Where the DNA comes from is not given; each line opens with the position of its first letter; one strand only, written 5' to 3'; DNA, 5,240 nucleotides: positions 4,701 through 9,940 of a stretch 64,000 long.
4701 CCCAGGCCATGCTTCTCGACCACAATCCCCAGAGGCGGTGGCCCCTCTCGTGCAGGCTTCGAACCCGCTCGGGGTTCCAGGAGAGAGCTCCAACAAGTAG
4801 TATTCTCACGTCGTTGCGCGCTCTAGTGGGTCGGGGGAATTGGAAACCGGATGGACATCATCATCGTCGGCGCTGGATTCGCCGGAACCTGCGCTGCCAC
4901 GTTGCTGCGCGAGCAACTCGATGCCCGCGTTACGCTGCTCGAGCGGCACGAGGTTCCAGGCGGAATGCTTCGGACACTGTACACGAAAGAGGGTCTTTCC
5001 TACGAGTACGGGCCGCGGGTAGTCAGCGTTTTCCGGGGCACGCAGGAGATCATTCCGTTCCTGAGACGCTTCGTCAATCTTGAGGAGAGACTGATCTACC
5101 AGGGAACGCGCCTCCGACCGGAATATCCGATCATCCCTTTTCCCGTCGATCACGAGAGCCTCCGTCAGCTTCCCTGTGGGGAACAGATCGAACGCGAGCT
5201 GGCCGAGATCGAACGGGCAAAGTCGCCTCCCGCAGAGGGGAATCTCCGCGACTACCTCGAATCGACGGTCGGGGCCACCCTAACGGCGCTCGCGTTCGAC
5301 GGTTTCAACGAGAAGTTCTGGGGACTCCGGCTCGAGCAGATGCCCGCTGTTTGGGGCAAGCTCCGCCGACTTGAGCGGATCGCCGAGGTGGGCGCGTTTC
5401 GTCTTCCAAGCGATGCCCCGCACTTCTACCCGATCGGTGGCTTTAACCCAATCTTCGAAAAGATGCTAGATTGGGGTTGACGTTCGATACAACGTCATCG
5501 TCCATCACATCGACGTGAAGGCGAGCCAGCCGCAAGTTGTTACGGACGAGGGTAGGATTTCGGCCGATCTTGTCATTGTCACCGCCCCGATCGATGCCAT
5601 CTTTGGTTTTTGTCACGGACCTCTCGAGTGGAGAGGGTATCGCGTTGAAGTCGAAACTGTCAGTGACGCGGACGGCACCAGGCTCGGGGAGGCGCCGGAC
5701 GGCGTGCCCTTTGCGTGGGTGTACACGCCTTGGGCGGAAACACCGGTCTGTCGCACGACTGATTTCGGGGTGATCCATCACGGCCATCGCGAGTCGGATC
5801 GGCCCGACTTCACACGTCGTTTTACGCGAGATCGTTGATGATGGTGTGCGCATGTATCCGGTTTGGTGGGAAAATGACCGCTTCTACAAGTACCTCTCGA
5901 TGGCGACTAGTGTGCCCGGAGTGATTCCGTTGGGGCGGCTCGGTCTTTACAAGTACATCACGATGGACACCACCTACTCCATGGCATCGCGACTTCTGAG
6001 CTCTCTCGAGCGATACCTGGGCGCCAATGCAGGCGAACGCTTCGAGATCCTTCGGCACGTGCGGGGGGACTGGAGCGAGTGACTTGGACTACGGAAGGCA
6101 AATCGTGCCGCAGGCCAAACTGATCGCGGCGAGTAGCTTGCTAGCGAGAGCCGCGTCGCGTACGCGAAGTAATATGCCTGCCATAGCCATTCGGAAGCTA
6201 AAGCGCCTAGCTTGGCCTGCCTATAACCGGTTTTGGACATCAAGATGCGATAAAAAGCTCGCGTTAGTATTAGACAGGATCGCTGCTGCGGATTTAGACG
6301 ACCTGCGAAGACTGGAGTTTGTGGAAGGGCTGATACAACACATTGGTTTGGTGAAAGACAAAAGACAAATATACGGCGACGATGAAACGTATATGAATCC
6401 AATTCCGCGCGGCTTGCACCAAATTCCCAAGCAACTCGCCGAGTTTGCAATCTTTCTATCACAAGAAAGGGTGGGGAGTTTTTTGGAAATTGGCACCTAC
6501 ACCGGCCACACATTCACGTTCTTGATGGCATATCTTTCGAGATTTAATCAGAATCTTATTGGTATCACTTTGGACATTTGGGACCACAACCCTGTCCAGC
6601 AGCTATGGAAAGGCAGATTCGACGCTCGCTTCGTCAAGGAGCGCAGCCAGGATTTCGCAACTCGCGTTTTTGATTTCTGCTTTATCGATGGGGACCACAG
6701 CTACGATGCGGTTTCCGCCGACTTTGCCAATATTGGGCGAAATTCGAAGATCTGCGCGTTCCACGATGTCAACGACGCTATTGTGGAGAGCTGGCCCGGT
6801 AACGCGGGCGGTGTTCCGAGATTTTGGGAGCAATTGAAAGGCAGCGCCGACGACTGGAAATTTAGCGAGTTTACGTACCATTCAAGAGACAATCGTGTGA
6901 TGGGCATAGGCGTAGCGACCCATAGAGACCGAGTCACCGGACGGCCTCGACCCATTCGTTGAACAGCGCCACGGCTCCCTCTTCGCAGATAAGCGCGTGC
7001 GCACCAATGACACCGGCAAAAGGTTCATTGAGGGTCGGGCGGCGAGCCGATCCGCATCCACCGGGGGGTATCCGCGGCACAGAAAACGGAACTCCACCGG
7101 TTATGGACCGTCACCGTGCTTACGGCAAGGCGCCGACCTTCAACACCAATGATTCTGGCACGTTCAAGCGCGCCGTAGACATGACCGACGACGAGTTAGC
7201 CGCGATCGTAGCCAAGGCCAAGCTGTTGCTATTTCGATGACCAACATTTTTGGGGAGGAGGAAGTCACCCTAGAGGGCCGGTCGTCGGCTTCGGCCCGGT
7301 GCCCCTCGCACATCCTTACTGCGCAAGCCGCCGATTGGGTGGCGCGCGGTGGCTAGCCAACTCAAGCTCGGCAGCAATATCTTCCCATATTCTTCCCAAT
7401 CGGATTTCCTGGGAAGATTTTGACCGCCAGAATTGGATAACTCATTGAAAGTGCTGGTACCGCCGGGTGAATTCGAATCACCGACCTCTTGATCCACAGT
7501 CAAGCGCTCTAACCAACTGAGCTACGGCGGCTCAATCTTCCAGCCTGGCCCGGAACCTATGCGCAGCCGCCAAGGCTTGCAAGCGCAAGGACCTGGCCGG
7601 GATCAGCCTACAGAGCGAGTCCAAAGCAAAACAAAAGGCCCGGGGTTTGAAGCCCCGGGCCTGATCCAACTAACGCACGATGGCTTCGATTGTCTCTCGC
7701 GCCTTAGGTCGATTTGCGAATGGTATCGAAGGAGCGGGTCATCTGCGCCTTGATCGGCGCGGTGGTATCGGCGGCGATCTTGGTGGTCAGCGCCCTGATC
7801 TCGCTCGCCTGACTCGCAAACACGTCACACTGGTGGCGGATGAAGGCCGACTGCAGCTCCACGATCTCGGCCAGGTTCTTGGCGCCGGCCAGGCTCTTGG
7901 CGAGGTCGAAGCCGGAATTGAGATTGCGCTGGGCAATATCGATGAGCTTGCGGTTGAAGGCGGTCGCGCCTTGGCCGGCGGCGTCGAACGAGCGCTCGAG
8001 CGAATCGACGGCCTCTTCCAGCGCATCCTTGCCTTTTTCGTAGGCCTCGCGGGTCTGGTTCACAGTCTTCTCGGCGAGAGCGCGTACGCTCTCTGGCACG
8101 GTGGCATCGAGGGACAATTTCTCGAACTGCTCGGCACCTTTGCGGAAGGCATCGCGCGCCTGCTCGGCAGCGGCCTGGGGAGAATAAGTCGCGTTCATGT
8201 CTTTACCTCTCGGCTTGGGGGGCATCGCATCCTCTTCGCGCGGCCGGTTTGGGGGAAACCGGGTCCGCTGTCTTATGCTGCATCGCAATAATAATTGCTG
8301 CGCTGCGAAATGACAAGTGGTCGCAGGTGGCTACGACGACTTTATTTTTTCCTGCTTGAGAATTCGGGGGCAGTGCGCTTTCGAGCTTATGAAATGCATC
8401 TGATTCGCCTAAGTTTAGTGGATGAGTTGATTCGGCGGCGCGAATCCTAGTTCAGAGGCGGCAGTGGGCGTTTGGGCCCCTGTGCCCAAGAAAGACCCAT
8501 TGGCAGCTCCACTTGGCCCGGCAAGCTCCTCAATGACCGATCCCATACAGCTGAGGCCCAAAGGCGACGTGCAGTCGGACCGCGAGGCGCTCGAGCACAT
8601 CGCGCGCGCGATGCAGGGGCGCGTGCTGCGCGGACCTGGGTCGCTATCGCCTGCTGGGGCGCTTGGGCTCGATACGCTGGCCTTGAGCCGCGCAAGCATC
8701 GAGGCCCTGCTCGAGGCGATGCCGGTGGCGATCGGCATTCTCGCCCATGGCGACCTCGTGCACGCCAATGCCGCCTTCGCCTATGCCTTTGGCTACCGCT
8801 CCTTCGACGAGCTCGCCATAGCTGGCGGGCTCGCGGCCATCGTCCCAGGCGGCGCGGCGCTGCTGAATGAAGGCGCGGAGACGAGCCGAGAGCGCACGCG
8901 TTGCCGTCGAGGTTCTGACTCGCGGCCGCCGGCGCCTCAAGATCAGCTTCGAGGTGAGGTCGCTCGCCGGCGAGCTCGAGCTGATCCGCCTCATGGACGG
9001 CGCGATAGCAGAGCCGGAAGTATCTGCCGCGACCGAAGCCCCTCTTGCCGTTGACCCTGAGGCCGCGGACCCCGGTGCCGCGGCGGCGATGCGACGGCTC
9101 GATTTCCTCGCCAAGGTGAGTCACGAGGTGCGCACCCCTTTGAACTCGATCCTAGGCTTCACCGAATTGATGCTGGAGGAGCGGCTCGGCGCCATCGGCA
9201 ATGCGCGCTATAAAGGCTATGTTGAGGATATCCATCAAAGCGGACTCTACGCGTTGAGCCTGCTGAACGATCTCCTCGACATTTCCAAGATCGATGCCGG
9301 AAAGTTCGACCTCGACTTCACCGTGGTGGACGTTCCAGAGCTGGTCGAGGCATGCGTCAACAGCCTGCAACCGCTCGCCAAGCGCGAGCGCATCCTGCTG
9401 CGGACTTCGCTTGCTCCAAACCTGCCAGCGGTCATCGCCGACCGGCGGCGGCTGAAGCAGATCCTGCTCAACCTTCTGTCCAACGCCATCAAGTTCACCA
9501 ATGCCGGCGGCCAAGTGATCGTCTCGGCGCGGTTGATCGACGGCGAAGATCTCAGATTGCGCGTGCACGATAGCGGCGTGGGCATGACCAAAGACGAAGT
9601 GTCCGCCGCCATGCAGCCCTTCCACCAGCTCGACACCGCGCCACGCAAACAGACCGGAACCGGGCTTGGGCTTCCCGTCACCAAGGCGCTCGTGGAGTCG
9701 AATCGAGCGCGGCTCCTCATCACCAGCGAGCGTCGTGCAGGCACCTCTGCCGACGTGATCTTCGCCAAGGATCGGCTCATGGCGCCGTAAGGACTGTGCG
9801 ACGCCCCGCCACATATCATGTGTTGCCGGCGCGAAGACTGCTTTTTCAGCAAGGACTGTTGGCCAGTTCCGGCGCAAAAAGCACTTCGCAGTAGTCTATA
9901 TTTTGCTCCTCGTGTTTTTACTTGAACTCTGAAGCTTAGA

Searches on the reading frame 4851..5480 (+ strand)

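Call 59: search_protein_families(library=pfam, proteins=[window:4851-5480:+], max_evalue=0.001)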
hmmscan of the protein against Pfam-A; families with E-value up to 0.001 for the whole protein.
window:4851-5480:+ (209 aa): 7 families
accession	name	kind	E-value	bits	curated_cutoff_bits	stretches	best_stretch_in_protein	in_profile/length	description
PF13450.12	NAD_binding_8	-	5.3e-13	49.5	21.9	1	5-73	1-67/68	NAD(P)-binding Rossmann-like domain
PF01266.30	DAO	-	2.4e-06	27.8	27.9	1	2-38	1-44/353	FAD dependent oxidoreductase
PF01593.30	Amino_oxidase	-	1.5e-05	24.9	19.8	1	11-146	2-147/443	Flavin containing amine oxidoreductase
PF12831.13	FAD_oxidored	-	1.5e-05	24.9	27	1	2-40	1-38/416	FAD dependent oxidoreductase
PF01946.23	Thi4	-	9.8e-05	22.1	26.2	1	1-38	18-55/235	Thi4 family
PF07992.20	Pyr_redox_2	-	0.00021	21.3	26.1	1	1-37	1-37/291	Pyridine nucleotide-disulphide oxidoreductase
PF04820.20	Trp_halogenase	-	0.00071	19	21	1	2-36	1-38/458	Tryptophan halogenase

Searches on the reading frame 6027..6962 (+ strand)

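Call 59: search_protein_families(library=pfam, proteins=[window:6027-6962:+], max_evalue=0.001)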
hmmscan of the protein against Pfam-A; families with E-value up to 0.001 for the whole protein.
window:6027-6962:+ (311 aa): 1 family
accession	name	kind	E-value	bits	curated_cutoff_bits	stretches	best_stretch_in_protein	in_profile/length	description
PF13578.12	Methyltransf_24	-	5e-09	37.4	26.3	1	153-236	1-90/105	Methyltransferase domain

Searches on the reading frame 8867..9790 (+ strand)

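Call 59: search_protein_families(library=pfam, proteins=[window:8867-9790:+], max_evalue=0.001)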
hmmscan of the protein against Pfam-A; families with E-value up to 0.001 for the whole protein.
window:8867-9790:+ (307 aa): 3 families
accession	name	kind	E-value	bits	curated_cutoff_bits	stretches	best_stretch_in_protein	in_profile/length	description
PF02518.31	HATPase_c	-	1.9e-21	77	26.4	1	192-297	2-105/111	Histidine kinase-, DNA gyrase B-, and HSP90-like ATPase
PF00512.31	HisKA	-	8.2e-18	64.7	26.9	1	77-145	2-66/66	His Kinase A (phospho-acceptor) domain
PF13581.12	HATPase_c_2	-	0.00083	19.8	27.4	0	203-278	39-111/127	Histidine kinase-like ATPase domain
